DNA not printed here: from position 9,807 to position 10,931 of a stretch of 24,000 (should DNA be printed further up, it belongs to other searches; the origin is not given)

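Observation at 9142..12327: Uncharacterised distal module: TIM-barrel epimerase, BtpA/SgcQ and FGGY kinase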

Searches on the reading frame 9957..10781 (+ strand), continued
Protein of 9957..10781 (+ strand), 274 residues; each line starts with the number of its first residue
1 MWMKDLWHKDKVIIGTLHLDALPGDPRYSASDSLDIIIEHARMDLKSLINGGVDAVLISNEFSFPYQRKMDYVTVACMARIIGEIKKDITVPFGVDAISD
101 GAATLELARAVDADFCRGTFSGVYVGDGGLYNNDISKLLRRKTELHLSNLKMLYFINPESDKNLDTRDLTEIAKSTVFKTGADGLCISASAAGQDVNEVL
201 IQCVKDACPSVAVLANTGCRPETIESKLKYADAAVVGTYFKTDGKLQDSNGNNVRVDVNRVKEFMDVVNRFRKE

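Call 68: search_protein_families(library=pfam, proteins=[L038:4940-6478:+, L038:6550-7023:+, L038:7014-9698:+, L079:8607-9686:+, L079:12737-13603:+, L079:5697-6980:-, L052:8413-9951:+, L052:11825-13303:+, L023:14696-15379:+, L023:15376-16866:+], max_evalue=0.00001)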
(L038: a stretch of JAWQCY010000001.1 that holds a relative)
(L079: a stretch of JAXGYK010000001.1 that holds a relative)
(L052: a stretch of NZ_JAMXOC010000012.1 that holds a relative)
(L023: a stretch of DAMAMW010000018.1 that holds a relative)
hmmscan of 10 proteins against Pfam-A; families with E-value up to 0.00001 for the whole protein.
L038:4940-6478:+ (512 aa): 5 families
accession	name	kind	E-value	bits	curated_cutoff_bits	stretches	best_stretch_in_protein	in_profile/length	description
PF13365.12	Trypsin_2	-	2.5e-32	113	27.6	1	187-327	1-144/144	Trypsin-like peptidase domain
PF13180.12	PDZ_2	-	1.2e-19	70.8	27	1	374-457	9-80/80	PDZ domain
PF00089.32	Trypsin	-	5.6e-19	69.3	20.6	1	166-347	8-213/220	Trypsin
PF00595.29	PDZ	-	1e-11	45.5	23.2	1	361-445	5-81/81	PDZ domain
PF17820.7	PDZ_6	-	2.4e-11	43.7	27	1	393-444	2-52/54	PDZ domain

L038:6550-7023:+ (157 aa): 0 families

L038:7014-9698:+ (894 aa): 4 families
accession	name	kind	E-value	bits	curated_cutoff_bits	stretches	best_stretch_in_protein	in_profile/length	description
PF00122.25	E1-E2_ATPase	-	2.1e-56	190.8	28.1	1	246-424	2-180/181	E1-E2 ATPase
PF00702.32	Hydrolase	-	1.3e-33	117.5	26.4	1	443-664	3-191/191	haloacid dehalogenase-like hydrolase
PF00403.32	HMA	-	1.7e-27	96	24.8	2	6-66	1-61/62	Heavy-metal-associated domain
PF12710.13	HAD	-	1.3e-06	29.4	27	1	583-660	86-188/189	haloacid dehalogenase-like hydrolase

L079:8607-9686:+ (359 aa): 4 families
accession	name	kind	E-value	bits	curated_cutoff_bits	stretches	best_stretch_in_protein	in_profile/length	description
PF00532.27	Peripla_BP_1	-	8.4e-26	91.5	22.2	1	81-328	3-259/281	Periplasmic binding proteins and sugar binding domain of LacI family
PF13377.12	Peripla_BP_3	-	2.7e-22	80.1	26.5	1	189-337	2-152/167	Periplasmic binding protein-like domain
PF00356.27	LacI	-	3.8e-20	71.8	27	1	23-68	1-46/46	Bacterial regulatory proteins, lacI family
PF13407.12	Peripla_BP_4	-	5.3e-17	62.6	35.1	1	82-294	1-215/258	Periplasmic binding protein domain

L079:12737-13603:+ (288 aa): 1 family
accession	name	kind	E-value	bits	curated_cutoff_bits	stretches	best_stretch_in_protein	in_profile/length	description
PF01261.30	AP_endonuc_2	-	1.5e-42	146.5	31.1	1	25-270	1-246/249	Xylose isomerase-like TIM barrel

L079:5697-6980:- (427 aa): 0 families

L052:8413-9951:+ (512 aa): 2 families
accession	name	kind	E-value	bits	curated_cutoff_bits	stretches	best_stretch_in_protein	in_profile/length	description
PF00370.27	FGGY_N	-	7.6e-56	189.9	28.8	1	5-250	1-245/245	FGGY family of carbohydrate kinases, N-terminal domain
PF02782.22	FGGY_C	-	4.6e-29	102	27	1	268-456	12-197/198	FGGY family of carbohydrate kinases, C-terminal domain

L052:11825-13303:+ (492 aa): 2 families
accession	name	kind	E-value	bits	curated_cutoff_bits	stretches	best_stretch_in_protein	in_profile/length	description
PF13520.12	AA_permease_2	-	5.3e-40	138.1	27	1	49-451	1-412/427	Amino acid permease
PF00324.27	AA_permease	-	2.9e-24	86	24.6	1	55-458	3-440/470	Amino acid permease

L023:14696-15379:+ (227 aa): 2 families
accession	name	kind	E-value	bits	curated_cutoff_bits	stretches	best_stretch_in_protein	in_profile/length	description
PF00486.34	Trans_reg_C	-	2.7e-26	91.9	26.2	1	152-222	2-77/77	Transcriptional regulatory protein, C terminal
PF00072.30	Response_reg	-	1.6e-23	83.4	30.2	1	7-120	1-111/111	Response regulator receiver domain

L023:15376-16866:+ (496 aa): 2 families
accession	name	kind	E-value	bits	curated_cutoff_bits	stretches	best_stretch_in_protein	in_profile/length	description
PF02518.31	HATPase_c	-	1.3e-17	64.7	26.4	1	394-495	2-106/111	Histidine kinase-, DNA gyrase B-, and HSP90-like ATPase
PF00512.31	HisKA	-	3.4e-10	40.3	26.9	1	284-349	2-66/66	His Kinase A (phospho-acceptor) domain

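Call 70: search_protein_families(library=pfam, proteins=[L016:13174-14892:+, L052:13384-13869:+], max_evalue=0.001)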
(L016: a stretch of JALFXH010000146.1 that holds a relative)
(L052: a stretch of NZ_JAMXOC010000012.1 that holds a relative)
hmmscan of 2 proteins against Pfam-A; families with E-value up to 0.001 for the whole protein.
L016:13174-14892:+ (572 aa): 1 family
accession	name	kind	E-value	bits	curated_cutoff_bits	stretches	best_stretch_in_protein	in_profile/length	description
PF03553.21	Na_H_antiporter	-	1.1e-52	179.6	23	1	256-541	33-303/303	Na+/H+ antiporter family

L052:13384-13869:+ (162 aa): 0 families

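Call 78: search_protein_families(library=ncbifam, proteins=[L079:12737-13603:+, L079:13605-14246:+, L079:11025-12545:+, L052:8413-9951:+], max_evalue=1e-15)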
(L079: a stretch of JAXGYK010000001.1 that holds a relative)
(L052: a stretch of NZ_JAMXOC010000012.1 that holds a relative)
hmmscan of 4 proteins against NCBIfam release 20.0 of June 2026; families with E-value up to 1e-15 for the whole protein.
L079:12737-13603:+ (288 aa): 3 families
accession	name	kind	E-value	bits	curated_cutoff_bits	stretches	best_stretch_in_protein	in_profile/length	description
NF009688.0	PRK13209.1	subfamily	1.8e-77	260.1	317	1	7-280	8-283/286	L-ribulose-5-phosphate 3-epimerase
NF009689.0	PRK13210.1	subfamily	2.8e-75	253.2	200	1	7-278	4-283/286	L-ribulose-5-phosphate 3-epimerase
TIGR00542.1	hxl6Piso_put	equivalog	1.3e-71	241.2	272.15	1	8-278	4-276/279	L-ribulose-5-phosphate 3-epimerase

L079:13605-14246:+ (213 aa): 22 families
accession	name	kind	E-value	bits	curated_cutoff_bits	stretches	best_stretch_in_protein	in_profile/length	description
NF005123.0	PRK06557.1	subfamily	2.2e-53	181.2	251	1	2-211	9-222/223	L-ribulose-5-phosphate 4-epimerase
NF005302.0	PRK06833.1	equivalog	5.7e-33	114.2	264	1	2-211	3-212/214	L-fuculose-phosphate aldolase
NF053831.1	RU1PAldHalo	equivalog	2.8e-32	111.9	300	1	3-211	3-208/208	ribulose-1-phosphate aldolase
NF004527.0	PRK05874.1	equivalog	6.8e-30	104.2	308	1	4-193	6-197/218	L-fuculose-phosphate aldolase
NF006047.0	PRK08193.1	subfamily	7.2e-30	104.3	257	1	1-192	1-206/231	L-ribulose-5-phosphate 4-epimerase AraD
NF009003.0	PRK12348.1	subfamily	5.2e-29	101.5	331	1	4-191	3-202/228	L-ribulose-5-phosphate 4-epimerase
TIGR00760.1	araD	equivalog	7.8e-28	97.2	389.1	1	1-200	1-212/228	L-ribulose-5-phosphate 4-epimerase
NF005984.0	PRK08087.1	subfamily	1.7e-27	96.6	264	1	6-200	5-200/215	L-fuculose-phosphate aldolase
NF043034.1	OxoTetrPhDc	equivalog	9.9e-27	94.1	250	1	10-200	10-202/205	3-oxo-tetronate 4-phosphate decarboxylase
TIGR01086.1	fucA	equivalog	9.5e-26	90.9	400.25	1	9-200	9-199/214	L-fuculose-phosphate aldolase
NF009002.0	PRK12347.1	subfamily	5.7e-25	87.9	386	1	1-190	1-205/231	L-ribulose-5-phosphate 4-epimerase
NF006208.0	PRK08333.1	equivalog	1.3e-23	83.6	267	1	8-183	8-181/189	aldolase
NF009625.0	PRK13145.1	equivalog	7e-23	81.4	369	1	9-184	12-201/235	L-ribulose-5-phosphate 4-epimerase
NF005068.0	PRK06486.1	equivalog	6.3e-22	78.1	269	1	29-199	53-226/262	aldolase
NF040649.1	FucA_Meth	equivalog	7.8e-22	78.1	250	1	9-180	6-171/179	L-fuculose phosphate aldolase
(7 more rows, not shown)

L079:11025-12545:+ (506 aa): 11 families
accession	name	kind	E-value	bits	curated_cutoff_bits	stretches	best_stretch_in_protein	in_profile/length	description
TIGR01312.1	XylB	equivalog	2.6e-67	227.4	380.25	1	11-497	1-479/481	xylulokinase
NF008187.0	PRK10939.1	equivalog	1.1e-57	195.9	528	1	7-497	3-499/521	autoinducer-2 kinase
TIGR01314.1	gntK_FGGY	equivalog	1.3e-52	179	648.55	1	9-493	1-485/505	gluconokinase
TIGR01311.1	glycerol_kin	equivalog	1.4e-47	162.2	590.35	1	8-497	1-489/496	glycerol kinase GlpK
NF000756.0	PRK00047.1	subfamily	5.9e-40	137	498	1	7-497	4-490/502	glycerol kinase GlpK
TIGR02628.1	fuculo_kin_coli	equivalog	3.5e-36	125.2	470.9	1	14-477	7-462/465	L-fuculokinase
NF011601.0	PRK15027.1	equivalog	2.8e-34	118.3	912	1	11-496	3-474/484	xylulokinase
NF003154.0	PRK04123.1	equivalog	5.7e-31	107.9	428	1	151-498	171-534/554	ribulokinase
TIGR01315.1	5C_CHO_kinase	subfamily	5.9e-29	101.2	408.7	1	10-498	2-534/541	FGGY family pentulose kinase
TIGR01234.1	L-ribulokinase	equivalog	2.2e-23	82.8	583.25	1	152-497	170-526/536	ribulokinase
TIGR02627.1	rhamnulo_kin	equivalog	8.4e-17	60.9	527.95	0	47-273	35-256/454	rhamnulokinase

L052:8413-9951:+ (512 aa): 11 families
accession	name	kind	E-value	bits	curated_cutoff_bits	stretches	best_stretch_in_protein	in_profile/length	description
TIGR01312.1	XylB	equivalog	1.5e-91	307.3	380.25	1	7-495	1-477/481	xylulokinase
TIGR01314.1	gntK_FGGY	equivalog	6.1e-80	269.1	648.55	1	5-492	1-484/505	gluconokinase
NF008187.0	PRK10939.1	equivalog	9.3e-73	245.6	528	1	4-497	4-499/521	autoinducer-2 kinase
TIGR01311.1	glycerol_kin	equivalog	4.7e-57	193.4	590.35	1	7-492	4-484/496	glycerol kinase GlpK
NF000756.0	PRK00047.1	subfamily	2e-55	188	498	1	3-506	4-499/502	glycerol kinase GlpK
NF003154.0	PRK04123.1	equivalog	7.5e-50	170.2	428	1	3-500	3-536/554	ribulokinase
NF011601.0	PRK15027.1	equivalog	3.9e-47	160.7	912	1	6-258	2-248/484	xylulokinase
TIGR02628.1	fuculo_kin_coli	equivalog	1.3e-40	139.7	470.9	1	53-479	52-464/465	L-fuculokinase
TIGR01315.1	5C_CHO_kinase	subfamily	1.7e-40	139.2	408.7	1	6-251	2-263/541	FGGY family pentulose kinase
TIGR01234.1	L-ribulokinase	equivalog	1.7e-33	116.2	583.25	1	39-498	48-527/536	ribulokinase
TIGR02627.1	rhamnulo_kin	equivalog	1.3e-16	60.3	527.95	0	74-252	68-240/454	rhamnulokinase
